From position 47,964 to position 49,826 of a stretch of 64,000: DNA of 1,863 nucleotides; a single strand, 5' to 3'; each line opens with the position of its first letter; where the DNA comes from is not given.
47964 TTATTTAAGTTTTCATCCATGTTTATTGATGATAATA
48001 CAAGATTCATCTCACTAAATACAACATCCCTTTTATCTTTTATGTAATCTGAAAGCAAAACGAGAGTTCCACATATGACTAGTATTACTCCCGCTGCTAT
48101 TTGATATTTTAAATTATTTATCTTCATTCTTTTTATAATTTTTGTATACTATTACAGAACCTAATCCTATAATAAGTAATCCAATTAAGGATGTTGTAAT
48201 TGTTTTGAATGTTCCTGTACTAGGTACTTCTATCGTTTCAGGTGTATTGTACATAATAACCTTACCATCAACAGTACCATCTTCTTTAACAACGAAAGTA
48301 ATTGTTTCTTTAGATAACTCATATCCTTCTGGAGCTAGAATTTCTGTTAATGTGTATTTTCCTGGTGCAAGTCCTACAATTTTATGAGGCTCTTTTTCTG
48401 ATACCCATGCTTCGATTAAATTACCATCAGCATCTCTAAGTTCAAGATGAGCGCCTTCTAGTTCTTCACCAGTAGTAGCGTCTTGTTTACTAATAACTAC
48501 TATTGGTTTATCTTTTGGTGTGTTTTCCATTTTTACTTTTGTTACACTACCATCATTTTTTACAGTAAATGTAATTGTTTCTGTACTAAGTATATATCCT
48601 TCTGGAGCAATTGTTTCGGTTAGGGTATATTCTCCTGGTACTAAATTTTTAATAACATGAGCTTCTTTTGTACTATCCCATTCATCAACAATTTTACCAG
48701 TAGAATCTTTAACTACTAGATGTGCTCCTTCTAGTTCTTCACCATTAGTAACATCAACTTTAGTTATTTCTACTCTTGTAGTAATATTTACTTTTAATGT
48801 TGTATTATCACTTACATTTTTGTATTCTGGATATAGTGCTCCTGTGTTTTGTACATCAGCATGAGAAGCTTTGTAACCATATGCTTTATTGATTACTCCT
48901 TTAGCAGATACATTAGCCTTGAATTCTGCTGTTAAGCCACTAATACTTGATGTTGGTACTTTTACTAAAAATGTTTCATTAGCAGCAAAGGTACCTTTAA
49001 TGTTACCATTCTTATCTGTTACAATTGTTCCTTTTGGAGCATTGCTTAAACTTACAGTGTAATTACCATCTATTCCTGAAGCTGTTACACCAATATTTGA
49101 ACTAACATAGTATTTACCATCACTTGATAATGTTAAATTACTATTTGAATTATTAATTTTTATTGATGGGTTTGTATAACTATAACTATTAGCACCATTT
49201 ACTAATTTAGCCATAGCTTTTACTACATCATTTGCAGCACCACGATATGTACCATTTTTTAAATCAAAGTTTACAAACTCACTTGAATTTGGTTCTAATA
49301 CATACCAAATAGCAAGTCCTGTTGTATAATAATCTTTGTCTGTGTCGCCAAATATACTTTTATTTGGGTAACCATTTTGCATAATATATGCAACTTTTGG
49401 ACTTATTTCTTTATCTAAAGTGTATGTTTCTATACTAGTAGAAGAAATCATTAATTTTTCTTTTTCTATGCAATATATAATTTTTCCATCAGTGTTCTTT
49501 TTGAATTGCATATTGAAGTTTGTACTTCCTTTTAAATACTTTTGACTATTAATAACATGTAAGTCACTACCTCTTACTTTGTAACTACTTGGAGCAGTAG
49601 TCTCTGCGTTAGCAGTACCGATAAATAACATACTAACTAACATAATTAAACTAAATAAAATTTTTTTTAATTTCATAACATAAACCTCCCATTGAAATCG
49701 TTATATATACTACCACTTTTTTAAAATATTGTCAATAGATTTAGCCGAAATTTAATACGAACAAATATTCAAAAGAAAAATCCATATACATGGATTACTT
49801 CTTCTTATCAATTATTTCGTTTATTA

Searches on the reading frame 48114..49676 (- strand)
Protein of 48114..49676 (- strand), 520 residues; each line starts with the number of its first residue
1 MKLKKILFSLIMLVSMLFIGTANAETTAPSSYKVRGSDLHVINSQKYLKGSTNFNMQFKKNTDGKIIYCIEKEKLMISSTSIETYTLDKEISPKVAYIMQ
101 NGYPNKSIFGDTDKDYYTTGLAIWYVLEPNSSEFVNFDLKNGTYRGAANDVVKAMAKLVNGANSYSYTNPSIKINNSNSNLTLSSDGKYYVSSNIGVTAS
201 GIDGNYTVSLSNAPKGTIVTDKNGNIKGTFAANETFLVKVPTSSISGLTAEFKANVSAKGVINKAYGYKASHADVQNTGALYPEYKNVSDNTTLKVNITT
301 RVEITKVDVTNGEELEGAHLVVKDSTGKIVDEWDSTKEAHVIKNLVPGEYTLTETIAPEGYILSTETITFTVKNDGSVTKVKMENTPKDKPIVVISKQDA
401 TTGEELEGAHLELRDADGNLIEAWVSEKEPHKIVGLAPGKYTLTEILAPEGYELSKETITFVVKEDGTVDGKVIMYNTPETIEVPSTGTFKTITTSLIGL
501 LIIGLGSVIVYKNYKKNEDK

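Call 47: search_protein_families(library=pfam, proteins=[window:48114-49676:-], max_evalue=0.00001)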
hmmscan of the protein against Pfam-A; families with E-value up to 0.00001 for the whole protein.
window:48114-49676:- (520 aa): 2 families
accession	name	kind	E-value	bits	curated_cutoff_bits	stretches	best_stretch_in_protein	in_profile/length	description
PF17802.7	SpaA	-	1.6e-38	131.2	23.1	2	301-386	2-90/91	Prealbumin-like fold domain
PF08341.16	TED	-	7.5e-11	42.8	22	1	67-164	2-102/102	Thioester domain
